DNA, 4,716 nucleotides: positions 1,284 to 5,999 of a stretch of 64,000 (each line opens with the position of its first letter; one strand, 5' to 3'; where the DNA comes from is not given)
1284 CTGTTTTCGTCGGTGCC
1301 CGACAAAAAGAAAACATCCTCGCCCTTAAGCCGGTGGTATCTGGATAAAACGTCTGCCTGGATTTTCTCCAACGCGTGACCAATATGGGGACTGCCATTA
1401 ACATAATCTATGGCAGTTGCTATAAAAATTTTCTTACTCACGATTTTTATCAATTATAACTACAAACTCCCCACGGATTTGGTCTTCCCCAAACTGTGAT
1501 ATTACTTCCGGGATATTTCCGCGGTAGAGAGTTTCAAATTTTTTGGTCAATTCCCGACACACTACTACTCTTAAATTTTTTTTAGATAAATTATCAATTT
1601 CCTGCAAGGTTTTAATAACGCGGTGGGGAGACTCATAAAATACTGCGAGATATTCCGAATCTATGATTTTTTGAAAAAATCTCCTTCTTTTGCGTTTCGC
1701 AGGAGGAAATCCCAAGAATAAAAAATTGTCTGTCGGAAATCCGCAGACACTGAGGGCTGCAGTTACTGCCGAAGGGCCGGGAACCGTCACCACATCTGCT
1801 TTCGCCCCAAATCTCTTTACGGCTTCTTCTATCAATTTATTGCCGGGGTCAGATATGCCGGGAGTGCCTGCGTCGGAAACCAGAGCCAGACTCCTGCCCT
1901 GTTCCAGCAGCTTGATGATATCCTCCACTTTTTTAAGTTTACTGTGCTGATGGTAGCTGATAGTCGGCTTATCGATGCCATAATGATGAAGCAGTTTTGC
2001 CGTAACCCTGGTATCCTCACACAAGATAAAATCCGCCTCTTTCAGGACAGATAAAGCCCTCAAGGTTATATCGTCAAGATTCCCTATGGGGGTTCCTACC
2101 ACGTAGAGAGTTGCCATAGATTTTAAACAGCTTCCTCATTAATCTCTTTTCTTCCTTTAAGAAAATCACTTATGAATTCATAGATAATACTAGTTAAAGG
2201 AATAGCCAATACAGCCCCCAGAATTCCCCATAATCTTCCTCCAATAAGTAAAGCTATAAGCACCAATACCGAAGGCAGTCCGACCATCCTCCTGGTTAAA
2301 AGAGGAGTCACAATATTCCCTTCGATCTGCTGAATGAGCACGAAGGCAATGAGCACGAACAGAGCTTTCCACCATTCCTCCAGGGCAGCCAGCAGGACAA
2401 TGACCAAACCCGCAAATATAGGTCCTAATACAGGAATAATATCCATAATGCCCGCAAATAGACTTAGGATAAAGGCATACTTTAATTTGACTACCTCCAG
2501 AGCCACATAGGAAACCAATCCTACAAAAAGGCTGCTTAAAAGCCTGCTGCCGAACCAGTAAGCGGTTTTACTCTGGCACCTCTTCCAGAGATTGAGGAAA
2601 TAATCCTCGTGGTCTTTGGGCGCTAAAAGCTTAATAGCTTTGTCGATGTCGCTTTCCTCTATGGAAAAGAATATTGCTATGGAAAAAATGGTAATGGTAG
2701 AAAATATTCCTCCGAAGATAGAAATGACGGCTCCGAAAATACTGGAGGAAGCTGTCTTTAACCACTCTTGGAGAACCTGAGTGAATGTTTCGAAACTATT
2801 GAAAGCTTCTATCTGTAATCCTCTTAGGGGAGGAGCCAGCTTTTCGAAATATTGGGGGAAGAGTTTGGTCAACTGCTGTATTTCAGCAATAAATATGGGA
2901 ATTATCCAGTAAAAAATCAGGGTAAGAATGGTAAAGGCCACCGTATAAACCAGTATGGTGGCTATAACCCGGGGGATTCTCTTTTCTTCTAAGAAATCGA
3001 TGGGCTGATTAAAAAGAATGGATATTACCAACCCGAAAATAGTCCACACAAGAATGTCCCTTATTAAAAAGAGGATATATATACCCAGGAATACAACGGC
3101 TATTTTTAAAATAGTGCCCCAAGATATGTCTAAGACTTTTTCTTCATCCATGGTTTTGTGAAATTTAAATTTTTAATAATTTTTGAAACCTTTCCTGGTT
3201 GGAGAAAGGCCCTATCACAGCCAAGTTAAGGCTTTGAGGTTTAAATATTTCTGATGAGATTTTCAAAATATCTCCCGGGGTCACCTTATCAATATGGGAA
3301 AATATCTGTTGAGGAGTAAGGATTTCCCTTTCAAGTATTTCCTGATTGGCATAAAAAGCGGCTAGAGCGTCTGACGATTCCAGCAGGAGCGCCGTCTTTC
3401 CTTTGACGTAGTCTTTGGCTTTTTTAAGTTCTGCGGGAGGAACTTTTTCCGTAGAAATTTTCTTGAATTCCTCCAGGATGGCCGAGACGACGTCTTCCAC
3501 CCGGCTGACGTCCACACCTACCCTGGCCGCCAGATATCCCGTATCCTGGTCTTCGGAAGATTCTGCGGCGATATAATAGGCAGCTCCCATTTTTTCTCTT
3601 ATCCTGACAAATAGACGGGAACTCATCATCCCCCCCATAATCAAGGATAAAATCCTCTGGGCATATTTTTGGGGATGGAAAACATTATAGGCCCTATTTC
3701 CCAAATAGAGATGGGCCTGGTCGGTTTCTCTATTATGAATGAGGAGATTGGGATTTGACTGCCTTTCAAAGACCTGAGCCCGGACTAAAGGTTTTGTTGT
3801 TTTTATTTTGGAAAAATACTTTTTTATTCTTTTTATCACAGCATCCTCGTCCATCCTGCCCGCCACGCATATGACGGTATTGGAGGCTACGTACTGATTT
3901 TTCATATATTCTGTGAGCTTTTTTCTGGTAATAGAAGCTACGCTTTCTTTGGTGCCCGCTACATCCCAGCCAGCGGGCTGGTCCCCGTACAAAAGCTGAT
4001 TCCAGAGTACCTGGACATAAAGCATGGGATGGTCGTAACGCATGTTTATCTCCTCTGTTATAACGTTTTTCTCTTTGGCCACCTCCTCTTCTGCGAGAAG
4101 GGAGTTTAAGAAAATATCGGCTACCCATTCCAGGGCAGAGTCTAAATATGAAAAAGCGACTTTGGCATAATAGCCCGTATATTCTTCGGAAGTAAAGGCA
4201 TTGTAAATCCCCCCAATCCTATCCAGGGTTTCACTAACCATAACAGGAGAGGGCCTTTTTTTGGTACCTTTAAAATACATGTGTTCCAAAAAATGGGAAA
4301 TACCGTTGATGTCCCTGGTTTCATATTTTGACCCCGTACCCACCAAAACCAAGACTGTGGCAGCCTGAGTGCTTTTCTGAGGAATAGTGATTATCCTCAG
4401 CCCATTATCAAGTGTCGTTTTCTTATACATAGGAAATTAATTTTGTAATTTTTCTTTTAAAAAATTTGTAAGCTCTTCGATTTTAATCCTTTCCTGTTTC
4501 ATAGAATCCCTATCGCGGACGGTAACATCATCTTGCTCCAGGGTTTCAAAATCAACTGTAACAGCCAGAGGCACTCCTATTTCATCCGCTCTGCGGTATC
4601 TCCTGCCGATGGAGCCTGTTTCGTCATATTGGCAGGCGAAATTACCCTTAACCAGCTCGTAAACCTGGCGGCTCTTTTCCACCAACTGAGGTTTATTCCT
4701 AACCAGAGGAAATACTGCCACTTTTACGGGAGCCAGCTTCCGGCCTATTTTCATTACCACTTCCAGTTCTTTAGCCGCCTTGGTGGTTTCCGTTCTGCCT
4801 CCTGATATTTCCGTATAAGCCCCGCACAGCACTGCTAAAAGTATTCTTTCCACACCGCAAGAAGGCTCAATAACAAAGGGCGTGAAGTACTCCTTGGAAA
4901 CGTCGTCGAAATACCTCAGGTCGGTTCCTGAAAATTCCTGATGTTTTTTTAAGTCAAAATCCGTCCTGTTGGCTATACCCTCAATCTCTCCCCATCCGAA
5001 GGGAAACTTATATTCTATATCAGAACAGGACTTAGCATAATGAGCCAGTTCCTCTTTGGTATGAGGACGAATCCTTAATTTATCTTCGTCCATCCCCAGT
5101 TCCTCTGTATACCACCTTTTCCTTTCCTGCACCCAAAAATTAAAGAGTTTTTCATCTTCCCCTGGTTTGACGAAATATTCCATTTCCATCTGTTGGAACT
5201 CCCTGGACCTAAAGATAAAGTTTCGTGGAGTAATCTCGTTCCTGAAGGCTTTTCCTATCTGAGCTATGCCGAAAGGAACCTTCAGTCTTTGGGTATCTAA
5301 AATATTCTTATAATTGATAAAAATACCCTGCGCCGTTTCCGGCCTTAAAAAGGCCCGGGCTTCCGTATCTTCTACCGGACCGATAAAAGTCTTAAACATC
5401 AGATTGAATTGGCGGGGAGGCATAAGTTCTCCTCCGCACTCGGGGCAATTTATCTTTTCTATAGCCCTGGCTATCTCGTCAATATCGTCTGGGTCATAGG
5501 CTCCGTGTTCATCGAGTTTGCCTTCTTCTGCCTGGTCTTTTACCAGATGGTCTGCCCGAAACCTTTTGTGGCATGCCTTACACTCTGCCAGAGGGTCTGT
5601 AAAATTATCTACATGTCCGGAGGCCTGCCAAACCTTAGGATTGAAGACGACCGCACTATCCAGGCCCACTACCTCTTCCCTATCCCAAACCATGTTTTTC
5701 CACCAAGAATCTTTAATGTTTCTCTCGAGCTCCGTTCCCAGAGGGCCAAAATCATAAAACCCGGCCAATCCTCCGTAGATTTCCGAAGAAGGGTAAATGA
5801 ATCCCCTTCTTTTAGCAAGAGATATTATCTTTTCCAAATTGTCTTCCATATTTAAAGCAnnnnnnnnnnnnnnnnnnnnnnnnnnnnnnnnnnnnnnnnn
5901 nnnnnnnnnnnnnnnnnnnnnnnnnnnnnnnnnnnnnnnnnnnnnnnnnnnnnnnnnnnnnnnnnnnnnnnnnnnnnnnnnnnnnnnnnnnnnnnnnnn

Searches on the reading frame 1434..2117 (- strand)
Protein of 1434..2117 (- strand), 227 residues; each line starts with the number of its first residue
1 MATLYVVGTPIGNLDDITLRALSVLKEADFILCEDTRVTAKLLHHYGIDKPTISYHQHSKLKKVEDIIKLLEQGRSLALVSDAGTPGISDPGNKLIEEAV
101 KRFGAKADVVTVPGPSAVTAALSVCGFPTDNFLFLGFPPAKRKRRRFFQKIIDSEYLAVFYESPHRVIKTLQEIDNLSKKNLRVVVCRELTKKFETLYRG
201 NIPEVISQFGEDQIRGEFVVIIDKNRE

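Call 40: search_protein_families(library=pfam, proteins=[window:1434-2117:-], max_evalue=0.0001)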
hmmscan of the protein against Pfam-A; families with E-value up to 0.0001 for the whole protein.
window:1434-2117:- (227 aa): 1 family
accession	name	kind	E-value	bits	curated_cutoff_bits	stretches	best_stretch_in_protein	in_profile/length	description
PF00590.25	TP_methylase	-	3e-34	119.3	27.8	1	3-205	1-211/212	Tetrapyrrole (Corrin/Porphyrin) Methylases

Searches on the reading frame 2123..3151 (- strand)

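Call 40: search_protein_families(library=pfam, proteins=[window:2123-3151:-], max_evalue=0.0001)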
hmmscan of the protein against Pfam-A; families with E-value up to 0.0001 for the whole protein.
window:2123-3151:- (342 aa): 1 family
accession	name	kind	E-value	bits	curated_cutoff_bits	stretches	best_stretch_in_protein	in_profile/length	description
PF01594.21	AI-2E_transport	-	2.1e-60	205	34.3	1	17-329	5-325/327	AI-2E family transporter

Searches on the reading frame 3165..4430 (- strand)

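Call 40: search_protein_families(library=pfam, proteins=[window:3165-4430:-], max_evalue=0.0001)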
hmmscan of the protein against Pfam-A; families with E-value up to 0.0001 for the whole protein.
window:3165-4430:- (421 aa): 2 families
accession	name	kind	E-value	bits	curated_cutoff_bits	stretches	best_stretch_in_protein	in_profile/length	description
PF00675.25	Peptidase_M16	-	5.6e-36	124.1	22.3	1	13-147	2-135/149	Insulinase (Peptidase family M16)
PF05193.26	Peptidase_M16_C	-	1.5e-35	123.1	23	1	166-340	1-179/181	Peptidase M16 inactive domain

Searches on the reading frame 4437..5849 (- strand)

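Call 40: search_protein_families(library=pfam, proteins=[window:4437-5849:-], max_evalue=0.0001)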
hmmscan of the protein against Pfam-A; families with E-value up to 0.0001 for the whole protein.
window:4437-5849:- (470 aa): 2 families
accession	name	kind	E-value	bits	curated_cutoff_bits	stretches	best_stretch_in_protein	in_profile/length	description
PF03129.25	HGTP_anticodon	-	2.9e-21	75.9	21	1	376-467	1-94/94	Anticodon binding domain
PF00587.30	tRNA-synt_2b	-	1.3e-11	45.4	29.3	1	161-341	5-176/179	tRNA synthetase class II core domain (G, H, P, S and T)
